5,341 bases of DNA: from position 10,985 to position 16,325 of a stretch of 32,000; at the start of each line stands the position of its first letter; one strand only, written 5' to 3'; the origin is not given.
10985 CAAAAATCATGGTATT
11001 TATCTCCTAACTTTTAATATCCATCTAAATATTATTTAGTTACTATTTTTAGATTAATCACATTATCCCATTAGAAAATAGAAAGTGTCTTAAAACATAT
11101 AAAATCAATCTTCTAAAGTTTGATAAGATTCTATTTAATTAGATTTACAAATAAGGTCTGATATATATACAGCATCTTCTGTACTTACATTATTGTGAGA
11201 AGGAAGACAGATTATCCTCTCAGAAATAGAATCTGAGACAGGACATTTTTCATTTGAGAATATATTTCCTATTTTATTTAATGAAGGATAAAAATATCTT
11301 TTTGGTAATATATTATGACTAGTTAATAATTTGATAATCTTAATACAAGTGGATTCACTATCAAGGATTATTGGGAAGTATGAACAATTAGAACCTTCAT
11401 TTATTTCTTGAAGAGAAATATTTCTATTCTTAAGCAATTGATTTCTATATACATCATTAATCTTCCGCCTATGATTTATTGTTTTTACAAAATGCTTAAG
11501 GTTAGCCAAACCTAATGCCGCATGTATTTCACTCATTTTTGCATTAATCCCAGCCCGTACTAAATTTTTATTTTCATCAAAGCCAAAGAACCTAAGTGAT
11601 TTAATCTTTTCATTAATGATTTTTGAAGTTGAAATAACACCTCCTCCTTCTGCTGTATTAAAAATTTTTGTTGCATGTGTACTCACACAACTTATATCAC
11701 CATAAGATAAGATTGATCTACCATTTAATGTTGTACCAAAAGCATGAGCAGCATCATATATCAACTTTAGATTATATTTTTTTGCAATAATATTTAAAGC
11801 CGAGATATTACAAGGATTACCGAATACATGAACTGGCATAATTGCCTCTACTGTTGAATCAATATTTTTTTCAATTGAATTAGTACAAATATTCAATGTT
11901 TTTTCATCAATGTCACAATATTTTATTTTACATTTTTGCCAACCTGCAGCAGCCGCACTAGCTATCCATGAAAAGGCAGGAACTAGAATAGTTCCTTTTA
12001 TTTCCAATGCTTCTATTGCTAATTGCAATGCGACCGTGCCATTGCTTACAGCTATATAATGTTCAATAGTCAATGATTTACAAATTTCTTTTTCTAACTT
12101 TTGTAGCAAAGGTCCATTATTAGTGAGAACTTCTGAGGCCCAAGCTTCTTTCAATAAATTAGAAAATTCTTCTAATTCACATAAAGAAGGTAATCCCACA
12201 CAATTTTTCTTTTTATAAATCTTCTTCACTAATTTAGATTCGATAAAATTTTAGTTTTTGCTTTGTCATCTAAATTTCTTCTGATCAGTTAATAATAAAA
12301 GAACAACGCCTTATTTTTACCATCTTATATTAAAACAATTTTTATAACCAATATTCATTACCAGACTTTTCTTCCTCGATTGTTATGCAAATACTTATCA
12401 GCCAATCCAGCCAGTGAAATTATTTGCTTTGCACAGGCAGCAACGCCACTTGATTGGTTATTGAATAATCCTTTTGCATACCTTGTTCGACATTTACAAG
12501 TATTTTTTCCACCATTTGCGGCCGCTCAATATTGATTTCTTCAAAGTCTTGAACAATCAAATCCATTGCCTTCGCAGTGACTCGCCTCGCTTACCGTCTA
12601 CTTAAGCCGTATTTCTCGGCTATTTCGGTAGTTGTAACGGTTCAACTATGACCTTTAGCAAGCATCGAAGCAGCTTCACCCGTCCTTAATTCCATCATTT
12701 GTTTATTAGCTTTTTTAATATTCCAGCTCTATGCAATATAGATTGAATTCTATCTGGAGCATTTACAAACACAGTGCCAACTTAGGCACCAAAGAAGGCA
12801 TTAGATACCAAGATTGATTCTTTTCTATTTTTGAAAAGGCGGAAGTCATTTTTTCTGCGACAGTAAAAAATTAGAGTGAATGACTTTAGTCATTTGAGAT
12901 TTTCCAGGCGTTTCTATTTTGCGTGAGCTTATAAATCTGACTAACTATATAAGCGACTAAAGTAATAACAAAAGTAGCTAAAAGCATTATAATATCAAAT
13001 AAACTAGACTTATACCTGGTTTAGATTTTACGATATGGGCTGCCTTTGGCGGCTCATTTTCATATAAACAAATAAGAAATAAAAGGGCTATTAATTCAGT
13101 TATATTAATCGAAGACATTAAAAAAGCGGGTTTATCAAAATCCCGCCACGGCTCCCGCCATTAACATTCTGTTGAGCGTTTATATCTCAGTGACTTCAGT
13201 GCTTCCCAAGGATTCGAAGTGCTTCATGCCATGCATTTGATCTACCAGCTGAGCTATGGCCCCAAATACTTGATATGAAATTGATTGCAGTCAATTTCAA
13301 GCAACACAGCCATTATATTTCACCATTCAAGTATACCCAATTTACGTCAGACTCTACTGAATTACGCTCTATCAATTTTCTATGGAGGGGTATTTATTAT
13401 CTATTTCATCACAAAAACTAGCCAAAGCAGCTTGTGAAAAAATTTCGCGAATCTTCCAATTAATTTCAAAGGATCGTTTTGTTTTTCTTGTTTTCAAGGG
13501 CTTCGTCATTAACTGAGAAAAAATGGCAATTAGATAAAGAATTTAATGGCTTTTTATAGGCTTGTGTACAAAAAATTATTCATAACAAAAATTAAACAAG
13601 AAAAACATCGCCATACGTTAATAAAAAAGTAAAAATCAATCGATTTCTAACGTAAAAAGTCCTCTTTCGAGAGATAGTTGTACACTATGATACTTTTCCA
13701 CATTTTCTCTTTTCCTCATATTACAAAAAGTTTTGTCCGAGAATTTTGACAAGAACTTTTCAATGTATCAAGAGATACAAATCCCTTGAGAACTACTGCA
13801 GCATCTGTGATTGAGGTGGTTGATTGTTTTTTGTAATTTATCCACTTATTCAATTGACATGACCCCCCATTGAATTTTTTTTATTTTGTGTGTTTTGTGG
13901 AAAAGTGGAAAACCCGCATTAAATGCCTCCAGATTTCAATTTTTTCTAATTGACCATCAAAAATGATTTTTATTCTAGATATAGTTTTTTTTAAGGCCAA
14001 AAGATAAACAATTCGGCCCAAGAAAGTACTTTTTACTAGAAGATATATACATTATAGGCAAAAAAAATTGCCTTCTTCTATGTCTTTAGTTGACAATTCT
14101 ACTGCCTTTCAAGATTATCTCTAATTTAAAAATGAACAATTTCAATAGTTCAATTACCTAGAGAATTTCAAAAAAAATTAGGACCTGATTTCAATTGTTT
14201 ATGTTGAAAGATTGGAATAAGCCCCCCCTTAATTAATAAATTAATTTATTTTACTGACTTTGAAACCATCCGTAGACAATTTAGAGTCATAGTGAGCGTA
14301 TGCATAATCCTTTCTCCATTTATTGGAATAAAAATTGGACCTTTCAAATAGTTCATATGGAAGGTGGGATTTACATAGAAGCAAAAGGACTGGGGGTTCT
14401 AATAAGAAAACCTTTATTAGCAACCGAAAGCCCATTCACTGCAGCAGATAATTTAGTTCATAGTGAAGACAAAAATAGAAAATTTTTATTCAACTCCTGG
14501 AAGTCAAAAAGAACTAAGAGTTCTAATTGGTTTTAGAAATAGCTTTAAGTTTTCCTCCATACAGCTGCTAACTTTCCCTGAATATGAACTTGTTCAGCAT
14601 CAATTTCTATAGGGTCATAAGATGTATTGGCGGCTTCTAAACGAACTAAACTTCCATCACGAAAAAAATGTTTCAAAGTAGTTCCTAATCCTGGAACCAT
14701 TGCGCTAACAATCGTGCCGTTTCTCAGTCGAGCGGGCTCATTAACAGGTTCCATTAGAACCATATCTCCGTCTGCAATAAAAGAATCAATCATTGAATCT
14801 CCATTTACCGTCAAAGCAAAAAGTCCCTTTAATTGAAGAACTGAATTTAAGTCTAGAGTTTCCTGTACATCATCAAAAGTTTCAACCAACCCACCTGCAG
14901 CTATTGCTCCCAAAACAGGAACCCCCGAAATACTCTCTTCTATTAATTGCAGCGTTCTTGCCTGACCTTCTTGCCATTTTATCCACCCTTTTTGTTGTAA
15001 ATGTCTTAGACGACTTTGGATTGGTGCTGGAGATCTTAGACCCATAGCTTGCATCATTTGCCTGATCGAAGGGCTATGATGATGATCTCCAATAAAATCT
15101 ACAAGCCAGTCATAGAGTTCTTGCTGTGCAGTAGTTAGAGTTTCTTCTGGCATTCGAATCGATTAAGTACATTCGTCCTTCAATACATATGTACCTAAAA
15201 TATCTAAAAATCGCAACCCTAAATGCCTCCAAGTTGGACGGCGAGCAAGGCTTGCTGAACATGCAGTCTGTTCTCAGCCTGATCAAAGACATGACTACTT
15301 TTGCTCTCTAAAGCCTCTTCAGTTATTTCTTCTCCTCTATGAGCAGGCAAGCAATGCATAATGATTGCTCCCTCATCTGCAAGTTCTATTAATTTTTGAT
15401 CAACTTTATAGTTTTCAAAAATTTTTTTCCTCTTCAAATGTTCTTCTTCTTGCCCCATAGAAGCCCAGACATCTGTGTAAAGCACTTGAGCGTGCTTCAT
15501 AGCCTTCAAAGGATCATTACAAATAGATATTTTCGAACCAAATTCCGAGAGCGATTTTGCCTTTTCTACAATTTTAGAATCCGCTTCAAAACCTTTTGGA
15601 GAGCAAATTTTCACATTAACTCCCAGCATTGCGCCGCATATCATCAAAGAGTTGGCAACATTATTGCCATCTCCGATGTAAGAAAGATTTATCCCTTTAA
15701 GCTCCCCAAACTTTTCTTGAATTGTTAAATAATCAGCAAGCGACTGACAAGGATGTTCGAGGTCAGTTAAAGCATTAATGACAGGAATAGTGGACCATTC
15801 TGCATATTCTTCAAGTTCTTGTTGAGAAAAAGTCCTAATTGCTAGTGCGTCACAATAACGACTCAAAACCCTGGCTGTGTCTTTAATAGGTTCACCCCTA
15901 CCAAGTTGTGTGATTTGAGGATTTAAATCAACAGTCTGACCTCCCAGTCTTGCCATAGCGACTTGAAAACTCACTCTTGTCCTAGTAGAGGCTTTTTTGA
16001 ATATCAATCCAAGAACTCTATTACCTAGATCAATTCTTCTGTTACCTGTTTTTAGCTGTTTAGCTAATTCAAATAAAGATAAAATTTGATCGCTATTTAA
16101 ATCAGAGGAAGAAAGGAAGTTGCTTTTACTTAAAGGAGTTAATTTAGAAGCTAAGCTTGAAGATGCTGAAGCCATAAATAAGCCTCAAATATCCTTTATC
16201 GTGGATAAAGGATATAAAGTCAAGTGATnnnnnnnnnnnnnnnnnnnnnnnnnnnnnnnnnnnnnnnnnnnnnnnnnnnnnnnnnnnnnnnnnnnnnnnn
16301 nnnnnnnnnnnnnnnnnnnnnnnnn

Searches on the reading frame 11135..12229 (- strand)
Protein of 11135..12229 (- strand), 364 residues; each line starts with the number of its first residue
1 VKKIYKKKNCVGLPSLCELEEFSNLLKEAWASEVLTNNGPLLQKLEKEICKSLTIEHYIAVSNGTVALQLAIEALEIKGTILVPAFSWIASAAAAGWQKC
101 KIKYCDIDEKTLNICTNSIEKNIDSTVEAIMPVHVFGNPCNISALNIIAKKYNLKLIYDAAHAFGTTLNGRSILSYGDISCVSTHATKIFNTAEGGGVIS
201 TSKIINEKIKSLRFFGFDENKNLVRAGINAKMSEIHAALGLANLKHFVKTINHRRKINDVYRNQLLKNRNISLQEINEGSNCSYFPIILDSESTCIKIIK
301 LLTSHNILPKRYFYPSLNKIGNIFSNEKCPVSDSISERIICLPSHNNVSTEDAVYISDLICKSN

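Call 36: search_protein_families(library=pfam, proteins=[window:11135-12229:-], max_evalue=0.001)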
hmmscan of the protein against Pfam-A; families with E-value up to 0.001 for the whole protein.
window:11135-12229:- (364 aa): 1 family
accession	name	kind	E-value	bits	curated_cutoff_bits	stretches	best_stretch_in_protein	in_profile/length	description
PF01041.23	DegT_DnrJ_EryC1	-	5.3e-82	276.3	19.8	1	20-357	5-356/360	DegT/DnrJ/EryC1/StrS aminotransferase family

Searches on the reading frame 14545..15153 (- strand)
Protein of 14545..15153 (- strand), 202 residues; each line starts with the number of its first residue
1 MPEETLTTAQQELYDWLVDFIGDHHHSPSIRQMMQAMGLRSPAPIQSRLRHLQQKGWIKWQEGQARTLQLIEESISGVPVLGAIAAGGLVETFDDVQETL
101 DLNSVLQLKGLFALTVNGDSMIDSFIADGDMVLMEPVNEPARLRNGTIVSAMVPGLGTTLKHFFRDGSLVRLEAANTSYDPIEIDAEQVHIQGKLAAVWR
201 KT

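Call 36: search_protein_families(library=pfam, proteins=[window:14545-15153:-], max_evalue=0.001)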
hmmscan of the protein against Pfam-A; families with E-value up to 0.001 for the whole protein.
window:14545-15153:- (202 aa): 2 families
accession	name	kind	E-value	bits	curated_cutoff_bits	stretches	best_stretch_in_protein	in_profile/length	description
PF01726.22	LexA_DNA_bind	-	9.1e-22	77.1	23.7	1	4-67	2-65/65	LexA DNA binding domain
PF00717.28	Peptidase_S24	-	2.1e-21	76.2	23.3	1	79-195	1-115/116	Peptidase S24-like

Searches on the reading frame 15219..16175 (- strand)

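Call 36: search_protein_families(library=pfam, proteins=[window:15219-16175:-], max_evalue=0.001)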
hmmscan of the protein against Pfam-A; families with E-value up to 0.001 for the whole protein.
window:15219-16175:- (318 aa): 2 families
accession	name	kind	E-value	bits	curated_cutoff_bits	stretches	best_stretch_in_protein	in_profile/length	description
PF00185.30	OTCace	-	2.7e-57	193.6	29.4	1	160-312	1-155/157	Aspartate/ornithine carbamoyltransferase, Asp/Orn binding domain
PF02729.26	OTCace_N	-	1.4e-48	165.2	29.9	1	19-154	2-148/148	Aspartate/ornithine carbamoyltransferase, carbamoyl-P binding domain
